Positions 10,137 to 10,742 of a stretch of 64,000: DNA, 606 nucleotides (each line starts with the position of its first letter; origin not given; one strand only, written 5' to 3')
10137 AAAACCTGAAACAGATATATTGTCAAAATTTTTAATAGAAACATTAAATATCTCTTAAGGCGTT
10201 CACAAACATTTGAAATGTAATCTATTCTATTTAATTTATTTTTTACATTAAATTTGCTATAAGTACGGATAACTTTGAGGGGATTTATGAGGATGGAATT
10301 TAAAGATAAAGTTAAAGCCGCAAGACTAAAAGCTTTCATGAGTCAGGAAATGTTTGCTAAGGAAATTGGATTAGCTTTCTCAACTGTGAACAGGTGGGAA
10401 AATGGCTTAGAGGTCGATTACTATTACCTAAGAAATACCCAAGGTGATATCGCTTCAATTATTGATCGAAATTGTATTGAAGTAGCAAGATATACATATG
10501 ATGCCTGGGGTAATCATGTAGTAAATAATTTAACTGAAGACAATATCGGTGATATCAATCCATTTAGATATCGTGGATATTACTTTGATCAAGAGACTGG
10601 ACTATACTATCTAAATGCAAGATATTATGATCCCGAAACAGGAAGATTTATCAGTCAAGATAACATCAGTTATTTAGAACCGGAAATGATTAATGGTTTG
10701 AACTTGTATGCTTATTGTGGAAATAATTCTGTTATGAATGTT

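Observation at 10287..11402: In-frame fusion of an XRE-type HTH domain to an orphan RHS toxin tip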

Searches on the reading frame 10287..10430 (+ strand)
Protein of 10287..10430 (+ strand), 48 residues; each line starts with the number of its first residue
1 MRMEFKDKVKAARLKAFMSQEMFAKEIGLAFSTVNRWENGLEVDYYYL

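Call 5: search_protein_families(library=pfam, proteins=[window:10287-10430:+], max_evalue=1)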
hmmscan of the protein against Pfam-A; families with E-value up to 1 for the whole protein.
window:10287-10430:+ (48 aa): 5 families
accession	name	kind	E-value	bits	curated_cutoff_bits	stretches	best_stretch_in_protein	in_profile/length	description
PF01381.28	HTH_3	-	3.2e-08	33.9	23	1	9-40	1-32/55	Helix-turn-helix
PF13560.12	HTH_31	-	0.0087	16.8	27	1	10-42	7-39/64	Helix-turn-helix domain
PF22495.2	HTH_92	-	0.065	13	27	1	11-43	2-34/45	RsaL-like HTH domain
PF13730.12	HTH_36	-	0.09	13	25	1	16-42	24-50/55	Helix-turn-helix domain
PF13443.12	HTH_26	-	0.26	12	22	1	15-40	8-33/63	Cro/C1-type HTH DNA-binding domain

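Call 17: find_homologous_proteins(query=window:10293-10412:+, max_evalue=10)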
Query seq(40 aa) (40 aa): 7 proteins with E <= 10 among 7 candidates.
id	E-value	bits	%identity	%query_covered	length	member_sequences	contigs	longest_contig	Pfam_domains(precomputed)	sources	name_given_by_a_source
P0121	7.2e-18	79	100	100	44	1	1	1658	PF01381.29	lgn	-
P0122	6.8e-13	64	79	98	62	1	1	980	PF01381.29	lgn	-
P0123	1.6e-11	60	82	95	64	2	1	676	PF01381.29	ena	-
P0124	7.6e-10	54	74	95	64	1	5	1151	PF01381.29,PF13560.13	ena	-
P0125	3.2e-8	50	68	95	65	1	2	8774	PF01381.29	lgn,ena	-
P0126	1.8e-7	47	66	95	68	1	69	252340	PF01381.29,PF13560.13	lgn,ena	-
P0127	1.7e-6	44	56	98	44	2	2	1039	PF01381.29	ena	-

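Call 20: find_encoding_contigs(protein=P0121, flank=10000, max_places=6)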
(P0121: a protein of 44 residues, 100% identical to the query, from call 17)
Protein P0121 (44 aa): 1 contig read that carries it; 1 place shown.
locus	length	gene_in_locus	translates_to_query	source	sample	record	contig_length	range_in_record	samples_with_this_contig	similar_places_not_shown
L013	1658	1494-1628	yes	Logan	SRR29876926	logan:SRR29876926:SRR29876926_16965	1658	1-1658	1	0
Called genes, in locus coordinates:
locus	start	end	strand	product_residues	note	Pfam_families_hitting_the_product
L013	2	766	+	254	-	?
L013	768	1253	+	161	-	-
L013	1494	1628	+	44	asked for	PF01381:HTH_3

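Call 21: find_encoding_contigs(protein=P0125, flank=6000, max_places=4)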
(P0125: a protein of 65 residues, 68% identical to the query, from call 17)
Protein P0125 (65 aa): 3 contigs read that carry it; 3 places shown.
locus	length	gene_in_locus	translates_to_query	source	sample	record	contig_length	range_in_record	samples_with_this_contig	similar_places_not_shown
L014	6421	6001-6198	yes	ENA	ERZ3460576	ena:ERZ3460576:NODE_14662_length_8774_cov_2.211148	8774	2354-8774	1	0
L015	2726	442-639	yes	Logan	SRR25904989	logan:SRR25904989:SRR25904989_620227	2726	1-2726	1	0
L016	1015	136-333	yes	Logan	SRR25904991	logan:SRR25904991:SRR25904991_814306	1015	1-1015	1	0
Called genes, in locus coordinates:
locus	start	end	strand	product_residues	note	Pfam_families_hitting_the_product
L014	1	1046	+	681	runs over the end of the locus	-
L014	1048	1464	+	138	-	-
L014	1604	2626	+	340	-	-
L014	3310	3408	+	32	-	-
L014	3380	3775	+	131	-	-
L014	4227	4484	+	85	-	PF23343:REP_ORF2-G2P (weak)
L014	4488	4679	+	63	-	-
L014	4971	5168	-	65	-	-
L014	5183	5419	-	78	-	-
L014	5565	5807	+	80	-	PF13443:HTH_26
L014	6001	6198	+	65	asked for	PF01381:HTH_3 (weak)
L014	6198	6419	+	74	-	?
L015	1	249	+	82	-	?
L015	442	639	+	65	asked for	PF01381:HTH_3 (weak)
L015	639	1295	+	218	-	PF10544:T5orf172, PF13455:MUG113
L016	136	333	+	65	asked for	PF01381:HTH_3 (weak)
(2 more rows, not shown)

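Call 22: find_encoding_contigs(protein=P0126, flank=6000, max_places=5)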
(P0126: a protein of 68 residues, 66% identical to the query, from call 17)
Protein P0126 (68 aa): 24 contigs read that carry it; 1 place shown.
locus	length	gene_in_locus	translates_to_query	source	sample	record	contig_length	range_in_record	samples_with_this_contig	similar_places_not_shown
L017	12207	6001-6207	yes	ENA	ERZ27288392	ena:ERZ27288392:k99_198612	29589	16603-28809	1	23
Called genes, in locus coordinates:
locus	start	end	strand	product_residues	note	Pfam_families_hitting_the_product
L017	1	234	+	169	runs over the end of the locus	-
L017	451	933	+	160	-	-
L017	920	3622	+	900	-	PF00142:Fer4_NifH (faint), PF01656:CbiA (weak), PF10609:ParA (weak), PF13614:AAA_31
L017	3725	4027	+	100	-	-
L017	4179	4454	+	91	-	-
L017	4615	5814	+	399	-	PF05958:tRNA_U5-meth_tr, PF06325:PrmA (faint), PF02475:TRM5-TYW2_MTfase, PF03602:Cons_hypoth95, PF05175:MTS (weak), PF13847:Methyltransf_31, PF09445:Methyltransf_15, PF13649:Methyltransf_25 (weak), +1 more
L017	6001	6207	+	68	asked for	PF13560:HTH_31 (weak), PF01381:HTH_3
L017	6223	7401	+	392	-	PF00145:DNA_methylase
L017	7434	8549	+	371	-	PF00145:DNA_methylase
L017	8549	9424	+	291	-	PF09549:RE_Bpu10I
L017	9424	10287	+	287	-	PF09549:RE_Bpu10I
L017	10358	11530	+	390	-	PF00768:Peptidase_S11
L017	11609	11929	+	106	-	PF04993:TfoX_N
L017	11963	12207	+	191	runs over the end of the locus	PF14278:TetR_C_8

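Call 23: find_encoding_contigs(protein=P0124, flank=3000, max_places=5)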
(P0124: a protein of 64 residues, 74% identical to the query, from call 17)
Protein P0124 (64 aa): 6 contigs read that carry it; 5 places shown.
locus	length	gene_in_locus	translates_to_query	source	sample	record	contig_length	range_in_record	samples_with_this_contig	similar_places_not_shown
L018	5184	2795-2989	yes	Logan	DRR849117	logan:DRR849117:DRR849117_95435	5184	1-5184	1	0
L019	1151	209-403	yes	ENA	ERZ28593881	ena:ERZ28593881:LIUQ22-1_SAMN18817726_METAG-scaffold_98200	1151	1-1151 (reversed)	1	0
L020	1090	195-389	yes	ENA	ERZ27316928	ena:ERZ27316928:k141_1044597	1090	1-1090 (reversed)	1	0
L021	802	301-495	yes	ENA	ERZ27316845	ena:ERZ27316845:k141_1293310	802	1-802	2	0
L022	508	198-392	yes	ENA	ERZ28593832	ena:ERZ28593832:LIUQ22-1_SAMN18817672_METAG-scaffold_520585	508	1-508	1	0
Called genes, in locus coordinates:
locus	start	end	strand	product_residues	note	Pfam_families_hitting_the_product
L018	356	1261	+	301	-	PF04055:Radical_SAM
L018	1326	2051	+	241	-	PF02417:Chromate_transp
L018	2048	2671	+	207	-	PF02417:Chromate_transp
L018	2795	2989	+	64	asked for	PF13560:HTH_31 (weak), PF01381:HTH_3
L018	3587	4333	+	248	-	PF03419:Peptidase_U4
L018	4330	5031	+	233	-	PF04542:Sigma70_r2, PF04545:Sigma70_r4, PF01381:HTH_3 (weak)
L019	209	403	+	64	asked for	PF13560:HTH_31 (weak), PF01381:HTH_3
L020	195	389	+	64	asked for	PF13560:HTH_31 (weak), PF01381:HTH_3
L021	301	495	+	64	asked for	PF13560:HTH_31 (weak), PF01381:HTH_3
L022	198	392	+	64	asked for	PF13560:HTH_31 (weak), PF01381:HTH_3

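Call 26: find_related_loci(query=A2, collection=genome_contigs, flank=6000)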
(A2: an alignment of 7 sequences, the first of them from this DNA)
Query A2 (40 aa) in genome_contigs; peptide patterns used: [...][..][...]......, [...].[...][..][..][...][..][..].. (x = any residue, [..] = any of these).
600 stretches matched a pattern (row limit reached: there are more); 571 encode a relative of the query (tblastn E <= 1e-3); the best 80 are kept; 80 distinct loci.
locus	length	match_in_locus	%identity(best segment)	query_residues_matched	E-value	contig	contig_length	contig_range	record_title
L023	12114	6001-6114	74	1-38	1e-15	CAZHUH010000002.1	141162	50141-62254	MAG TPA_asm: uncultured Oscillospiraceae bacterium isolate SRP222994_co1_570 genome assembly, contig: NODE_69_length_141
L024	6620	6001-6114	71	1-38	2e-15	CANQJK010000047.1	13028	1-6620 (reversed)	MAG: uncultured Clostridia bacterium isolate Lapin-032__bin128 genome assembly, contig: Lapin-032__NODE_6773_length_1302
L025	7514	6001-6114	71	1-38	6e-15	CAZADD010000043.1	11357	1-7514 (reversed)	MAG TPA_asm: uncultured Oscillospiraceae bacterium isolate SRP225648_co1_595 genome assembly, contig: NODE_14670_length_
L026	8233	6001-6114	71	1-38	9e-15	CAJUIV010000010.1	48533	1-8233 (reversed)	MAG TPA_asm: uncultured Christensenellaceae bacterium isolate MGBC143961 genome assembly, contig: MGBC143961.10, whole g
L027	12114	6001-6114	71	1-38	9e-15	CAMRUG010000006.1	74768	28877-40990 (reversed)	MAG TPA_asm: uncultured Clostridia bacterium isolate SRR13573575_bin.43_metawrap_v1.3_MAG genome assembly, contig: NODE.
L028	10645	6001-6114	71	1-38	1e-14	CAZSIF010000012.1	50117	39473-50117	MAG TPA_asm: uncultured Oscillospiraceae bacterium isolate SRP225648_co1_953 genome assembly, contig: NODE_1196_length_5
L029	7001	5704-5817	71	1-38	1e-14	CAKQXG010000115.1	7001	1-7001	MAG: uncultured Clostridia bacterium isolate REFINED_METABAT215_TOP10_CONTIGS_1500_ASSEMBLY_K77_MERGED__Hadza_PheChl_Fib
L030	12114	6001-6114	71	1-38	1e-14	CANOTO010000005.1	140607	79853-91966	MAG TPA_asm: uncultured Clostridia bacterium isolate SRR15604565_bin.18_metawrap_v1.3_MAG genome assembly, contig: NODE.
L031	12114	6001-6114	68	1-38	2e-14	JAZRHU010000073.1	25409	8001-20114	MAG: Candidatus Fimimonas sp. isolate T1900045479_YK20190173.MAGScoT_cleanbin_000011 SGB_7301_k141_2409386, whole genome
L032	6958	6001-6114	71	1-38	3e-14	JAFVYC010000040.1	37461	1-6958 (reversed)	MAG: Clostridia bacterium isolate RGIG5500 Sheep_Colon.Co__c3309658, whole genome shotgun sequence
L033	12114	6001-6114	66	1-38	4e-14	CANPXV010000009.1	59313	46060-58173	MAG: uncultured Clostridia bacterium isolate Lapin-004__bin7 genome assembly, contig: Lapin-004__NODE_560_length_59313_c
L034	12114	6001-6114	66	1-38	4e-14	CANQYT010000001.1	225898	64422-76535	MAG: uncultured Clostridia bacterium isolate Lapin-015__bin24 genome assembly, contig: Lapin-015__NODE_17_length_225898_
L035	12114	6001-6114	71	1-38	5e-14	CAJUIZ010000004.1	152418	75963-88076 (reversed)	MAG TPA_asm: uncultured Christensenellaceae bacterium isolate MGBC153675 genome assembly, contig: MGBC153675.4, whole ge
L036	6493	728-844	64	1-39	1e-13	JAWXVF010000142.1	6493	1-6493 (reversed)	MAG: Eubacteriales bacterium isolate FM_68_G124_IV NODE_2127_length_6494_cov_1.601287, whole genome shotgun sequence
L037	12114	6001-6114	63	1-38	1e-13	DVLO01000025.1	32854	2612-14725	MAG TPA_asm: Candidatus Limihabitans stercoravium isolate 3394 CHK57__C332184_L32854_ERR2241743, whole genome shotgun se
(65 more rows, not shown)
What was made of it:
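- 10407..10415 (+): Junction codons L39-E40-V41. XRE homology stops at G38. RHS homology starts at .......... A 7-nt ATGGCTT shared with the RHS YGF codons of a sister orphan is a possible microhomology. Call 26: most of the 80 tblastn matches end at residue 38 (range 36-40).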

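Call 30: search_protein_families(library=pfam, alignment_id=A3, max_evalue=0.00001)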
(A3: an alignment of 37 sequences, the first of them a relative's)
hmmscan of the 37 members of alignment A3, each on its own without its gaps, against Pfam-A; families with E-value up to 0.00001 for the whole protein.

A. member 1, L015:639-1292:+ (218 aa): 2 families
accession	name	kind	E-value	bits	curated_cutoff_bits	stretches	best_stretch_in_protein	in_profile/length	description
PF10544.15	T5orf172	-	1e-12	48.9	20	1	6-103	1-100/101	T5orf172 domain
PF13455.12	MUG113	-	9.2e-09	36.2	22.3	1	20-102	1-72/73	Meiotically up-regulated gene 113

B. families by the number of members that match (of 37 scanned): 43 families (the first 25 are shown)
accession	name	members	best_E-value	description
PF02384.22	N6_Mtase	10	9.2e-115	N-6 DNA Methylase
PF12161.14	HsdM_N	8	2e-21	HsdM N-terminal domain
PF00145.23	DNA_methylase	6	2.4e-138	C-5 cytosine-specific DNA methylase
PF01555.25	N6_N4_Mtase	4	3.3e-51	DNA methylase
PF04313.20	HSDR_N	4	1.1e-28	Type I restriction enzyme R protein N terminus (HSDR_N)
PF01170.24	UPF0020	4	2.4e-11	RMKL-like, methyltransferase domain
PF07669.17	Eco57I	4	2.5e-11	Eco57I restriction-modification methylase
PF18766.7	SWI2_SNF2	3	3.9e-43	SWI2/SNF2 ATPase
PF04851.21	ResIII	3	1.7e-42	Type III restriction enzyme, res subunit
PF08463.15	EcoEI_R_C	2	1.9e-37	EcoEI R protein C-terminal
PF00271.37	Helicase_C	2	1.2e-13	Helicase conserved C-terminal domain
PF00270.35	DEAD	2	2.8e-12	DEAD/DEAH box helicase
PF13588.12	HSDR_N_2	2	2e-06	Type I restriction enzyme R protein N terminus (HSDR_N)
PF00580.27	UvrD-helicase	1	6.8e-74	UvrD/REP helicase N-terminal domain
PF04471.18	Mrr_cat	1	1.9e-36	Restriction endonuclease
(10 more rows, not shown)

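Call 40: search_protein_families(library=ncbifam, proteins=[P0123], max_evalue=0.01)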
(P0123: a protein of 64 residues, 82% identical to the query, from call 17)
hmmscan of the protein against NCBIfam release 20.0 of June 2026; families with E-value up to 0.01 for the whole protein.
P0123 (64 aa): 8 families
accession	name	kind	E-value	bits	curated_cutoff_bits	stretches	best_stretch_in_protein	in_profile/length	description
NF041951.1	phage_RstR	subfamily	9.3e-08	32.3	80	1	1-50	1-50/108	RstR family transcriptional repressor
TIGR03830.1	CxxCG_CxxCG_HTH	subfamily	1.6e-06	27.9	61.8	1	5-43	68-106/127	type II TA system antitoxin MqsA family protein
TIGR00270.2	TIGR00270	equivalog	2e-06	27.7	110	1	2-50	75-123/159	multiprotein bridging factor aMBF1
NF041265.1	NadS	equivalog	9.6e-06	25.8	60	1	6-48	34-76/94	NadS family protein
NF007257.0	PRK09706.1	subfamily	7.5e-05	22.6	101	1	3-42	6-45/135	transcriptional repressor DicA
NF040522.1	VC1465_fam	subfamily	0.00015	21.8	70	1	8-41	2-35/111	VC1465 family Xer recombination activation factor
TIGR03070.1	couple_hipB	subfamily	0.00056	19.8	71.65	1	6-39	6-39/58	type II toxin-antitoxin system Y4mF family antitoxin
NF007481.0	PRK10072.1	equivalog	0.0063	17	110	1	15-48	46-79/96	HTH-type transcriptional regulator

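Call 41: search_solved_structures(query=P0123, max_evalue=0.01, show_alignments=2)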
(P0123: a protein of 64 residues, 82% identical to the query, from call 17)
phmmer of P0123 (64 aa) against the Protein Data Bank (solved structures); distinct sequences matched with E-value up to 0.01: 1.
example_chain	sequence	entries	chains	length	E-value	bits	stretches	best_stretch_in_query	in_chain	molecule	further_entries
8tac_A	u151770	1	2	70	0.00029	24.2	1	6-52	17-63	DBP48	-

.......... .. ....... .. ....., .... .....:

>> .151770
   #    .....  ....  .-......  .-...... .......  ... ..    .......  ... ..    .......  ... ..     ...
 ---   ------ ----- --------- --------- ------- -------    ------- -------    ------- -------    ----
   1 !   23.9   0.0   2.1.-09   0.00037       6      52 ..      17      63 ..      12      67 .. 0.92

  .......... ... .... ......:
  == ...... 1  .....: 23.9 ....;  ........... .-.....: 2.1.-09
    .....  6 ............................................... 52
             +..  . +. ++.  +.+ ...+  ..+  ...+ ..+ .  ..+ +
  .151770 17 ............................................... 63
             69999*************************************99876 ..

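Call 66: search_dna_similar(query=P0123, collection=plasmids, mode=protein, max_rows=15, max_evalue=0.001)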
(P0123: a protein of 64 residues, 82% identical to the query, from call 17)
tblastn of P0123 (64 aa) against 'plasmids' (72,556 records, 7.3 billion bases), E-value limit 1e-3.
Records with a match: 62; places in all: 74; records where one place covers at least 80% of the query: 40.
Best place of each record, by identity: <60% 62.
By first word of the organism name: Lactiplantibacillus 28; Nostoc 10; Levilactobacillus 5; Bacillus 5; Calothrix 4; Latilactobacillus 2; Acetoanaerobium 1; Nodularia 1; Kovacikia 1; Chondrocystis 1; and 4 more.
By predicted mobility (MOB-suite, as given by PLSDB): non-mobilizable 43; mobilizable 14; conjugative 5.
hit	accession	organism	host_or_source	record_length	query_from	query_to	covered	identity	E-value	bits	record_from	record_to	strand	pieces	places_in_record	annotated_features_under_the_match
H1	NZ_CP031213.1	Levilactobacillus brevis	-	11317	1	63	98%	42.2%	2e-6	49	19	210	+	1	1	helix-turn-helix transcriptional regulator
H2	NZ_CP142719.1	Levilactobacillus brevis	single cell,fermented soybean food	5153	1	63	98%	42.2%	2e-6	49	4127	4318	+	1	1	helix-turn-helix transcriptional regulator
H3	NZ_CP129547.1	Lactiplantibacillus pentosus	cell culture,Dairy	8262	1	63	98%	42.2%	2e-6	49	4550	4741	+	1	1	helix-turn-helix transcriptional regulator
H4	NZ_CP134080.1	Lactiplantibacillus plantarum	mixed culture,Pickled asparagus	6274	1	63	98%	40.6%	2e-6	49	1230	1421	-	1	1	helix-turn-helix transcriptional regulator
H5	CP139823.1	Lactiplantibacillus plantarum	Homo sapiens,whole organism,milk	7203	1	63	98%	40.6%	2e-6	49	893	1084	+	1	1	helix-turn-helix transcriptional regulator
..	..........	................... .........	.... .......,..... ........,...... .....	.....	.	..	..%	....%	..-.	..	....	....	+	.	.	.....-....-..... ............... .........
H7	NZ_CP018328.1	Lactiplantibacillus plantarum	Assembled genome,Stinky Tofu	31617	1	63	98%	40.6%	2e-6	49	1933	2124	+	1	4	helix-turn-helix transcriptional regulator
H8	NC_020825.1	Levilactobacillus brevis KB290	-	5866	1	63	98%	40.6%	3e-6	49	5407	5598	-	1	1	helix-turn-helix transcriptional regulator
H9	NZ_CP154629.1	Acetoanaerobium noterae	cell culture,Sludge of a digestion ...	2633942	1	62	97%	38.7%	9e-7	50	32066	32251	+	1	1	none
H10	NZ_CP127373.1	Bacillus arachidis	bacterial isolate,rhizosphere soil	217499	1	63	98%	37.9%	5e-4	43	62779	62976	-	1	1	helix-turn-helix transcriptional regulator | DUF3796 domain-containing protein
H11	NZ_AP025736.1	Nostoc cf. commune SO-36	-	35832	7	58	81%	42.3%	5e-6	48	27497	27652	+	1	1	helix-turn-helix transcriptional regulator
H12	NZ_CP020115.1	Nodularia spumigena UHCC 0039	DNA sample,Gulf of Finland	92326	2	51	78%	44.0%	2e-5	47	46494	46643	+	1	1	helix-turn-helix transcriptional regulator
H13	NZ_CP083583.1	Kovacikia minuta CCNUW1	cell culture,fresh water lake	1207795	2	51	78%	44.0%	7e-5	45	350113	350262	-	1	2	record has no annotation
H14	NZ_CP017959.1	Lactiplantibacillus plantarum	pure culture,pit mud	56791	1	63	98%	34.8%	6e-4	42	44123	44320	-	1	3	helix-turn-helix transcriptional regulator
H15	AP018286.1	Chondrocystis sp. NIES-4102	-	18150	7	48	66%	50.0%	1e-5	47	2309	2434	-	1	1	XRE family transcriptional regulator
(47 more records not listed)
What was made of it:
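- Tried and rejected: Plasmid collection search with P0123: only about 40% identical generic 'helix-turn-helix transcriptional regulator' genes (call 66).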

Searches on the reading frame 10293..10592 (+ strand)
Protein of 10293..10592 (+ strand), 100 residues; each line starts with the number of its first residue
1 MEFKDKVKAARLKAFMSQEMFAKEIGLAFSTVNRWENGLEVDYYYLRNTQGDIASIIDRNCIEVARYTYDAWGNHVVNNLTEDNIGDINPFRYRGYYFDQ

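Call 63: search_protein_representatives(protein=window:10293-10592:+)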
Query: 100 residues. Proteins with E-value up to 0.001 (for the whole library): 9781; up to 1e-10: 418; up to 1e-30: 0. The best 150 are listed.
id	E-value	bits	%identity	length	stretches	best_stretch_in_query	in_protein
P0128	7.1e-25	103.2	88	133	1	37-93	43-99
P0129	8.6e-25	102.9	76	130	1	39-100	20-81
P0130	2.5e-23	98.2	63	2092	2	40-99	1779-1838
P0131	1.3e-19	86.3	48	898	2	36-99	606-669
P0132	7.2e-17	77.5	46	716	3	38-99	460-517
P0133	1.1e-16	76.9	63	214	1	42-99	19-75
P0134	1.5e-16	76.5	64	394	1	42-99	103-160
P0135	2.0e-16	76.1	60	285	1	38-99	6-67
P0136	2.0e-16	76.1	32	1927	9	5-37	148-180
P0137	2.2e-16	75.9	63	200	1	43-99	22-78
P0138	2.7e-16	75.7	61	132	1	43-99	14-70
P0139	3.3e-16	75.4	33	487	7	8-41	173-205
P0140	1.8e-15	73.0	63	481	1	40-99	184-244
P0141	2.1e-15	72.8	47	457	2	42-99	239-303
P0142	2.7e-15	72.5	61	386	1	41-99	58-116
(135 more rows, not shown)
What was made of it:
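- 10407..10415 (+): Call 63: RHS hits start at query residues 37-43.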
